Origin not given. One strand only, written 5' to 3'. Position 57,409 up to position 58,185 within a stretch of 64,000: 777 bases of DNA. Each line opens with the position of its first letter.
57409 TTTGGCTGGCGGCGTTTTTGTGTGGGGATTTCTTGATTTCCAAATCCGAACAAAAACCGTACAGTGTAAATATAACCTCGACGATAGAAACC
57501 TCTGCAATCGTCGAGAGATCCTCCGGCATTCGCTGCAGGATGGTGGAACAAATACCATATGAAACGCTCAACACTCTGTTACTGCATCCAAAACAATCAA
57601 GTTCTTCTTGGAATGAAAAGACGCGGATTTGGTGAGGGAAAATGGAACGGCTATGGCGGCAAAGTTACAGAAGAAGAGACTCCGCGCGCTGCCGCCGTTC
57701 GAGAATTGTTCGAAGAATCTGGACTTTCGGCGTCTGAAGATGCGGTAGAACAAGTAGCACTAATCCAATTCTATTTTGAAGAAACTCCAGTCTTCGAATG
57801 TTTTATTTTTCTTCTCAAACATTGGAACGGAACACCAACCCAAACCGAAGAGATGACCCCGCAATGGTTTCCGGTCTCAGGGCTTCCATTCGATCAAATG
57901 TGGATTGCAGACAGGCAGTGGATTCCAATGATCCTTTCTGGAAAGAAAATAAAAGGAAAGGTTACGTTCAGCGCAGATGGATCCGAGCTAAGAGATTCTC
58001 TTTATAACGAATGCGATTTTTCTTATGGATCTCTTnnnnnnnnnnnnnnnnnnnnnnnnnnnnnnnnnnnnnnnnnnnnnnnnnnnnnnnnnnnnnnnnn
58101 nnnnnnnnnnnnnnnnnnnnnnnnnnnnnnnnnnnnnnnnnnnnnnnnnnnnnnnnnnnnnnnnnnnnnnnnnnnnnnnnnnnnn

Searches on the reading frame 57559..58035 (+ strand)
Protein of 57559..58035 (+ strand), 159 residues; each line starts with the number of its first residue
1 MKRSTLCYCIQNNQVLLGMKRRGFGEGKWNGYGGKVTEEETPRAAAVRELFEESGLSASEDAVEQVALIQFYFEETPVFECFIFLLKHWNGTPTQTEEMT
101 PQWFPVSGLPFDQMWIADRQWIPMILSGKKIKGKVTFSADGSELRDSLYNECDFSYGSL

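Call 45: search_protein_families(library=ncbifam, proteins=[window:57559-58035:+], max_evalue=0.001)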
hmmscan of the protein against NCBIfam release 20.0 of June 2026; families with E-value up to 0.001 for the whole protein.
window:57559-58035:+ (159 aa): 10 families
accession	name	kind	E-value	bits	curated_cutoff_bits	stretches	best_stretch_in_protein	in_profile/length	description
NF008044.0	PRK10776.1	equivalog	2.8e-12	46.6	148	1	26-122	30-123/130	8-oxo-dGTP diphosphatase MutT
NF006530.0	PRK08999.1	equivalog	1.3e-09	37.5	245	1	12-121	17-124/315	Nudix family hydrolase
TIGR00586.1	mutt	equivalog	5.3e-09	36.2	97.9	1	12-115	16-117/129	8-oxo-dGTP diphosphatase MutT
NF041652.1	Nud_hyd_Dein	equivalog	5e-05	23.6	200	1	25-101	41-110/152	Nudix hydrolase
NF006961.0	PRK09438.1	equivalog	5.5e-05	22.7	103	1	11-87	18-87/151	dihydroneopterin triphosphate diphosphatase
NF007834.0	PRK10546.1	equivalog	9e-05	22.3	156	1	14-98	16-98/135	pyrimidine (deoxy)nucleoside triphosphate diphosphatase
TIGR02705.1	nudix_YtkD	equivalog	0.00011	21.7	154.4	1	9-58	31-76/156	RNA deprotection pyrophosphohydrolase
NF001934.0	PRK00714.1-1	equivalog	0.00026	20.5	241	1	8-60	15-64/176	RNA pyrophosphohydrolase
NF003787.0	PRK05379.1-4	equivalog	0.00037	19.6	449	1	11-62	217-268/346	bifunctional nicotinamide-nucleotide adenylyltransferase/Nudix hydroxylase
NF001937.0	PRK00714.1-4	equivalog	0.00095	18.8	139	0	11-60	18-64/161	RNA pyrophosphohydrolase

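Call 66: search_protein_families(library=pfam, proteins=[window:57559-58035:+], max_evalue=0.001)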
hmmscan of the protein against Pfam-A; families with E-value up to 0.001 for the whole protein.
window:57559-58035:+ (159 aa): 1 family
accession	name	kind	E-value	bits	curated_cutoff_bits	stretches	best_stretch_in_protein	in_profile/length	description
PF00293.34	NUDIX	-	3.6e-15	56.6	21.1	1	3-123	4-132/134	NUDIX domain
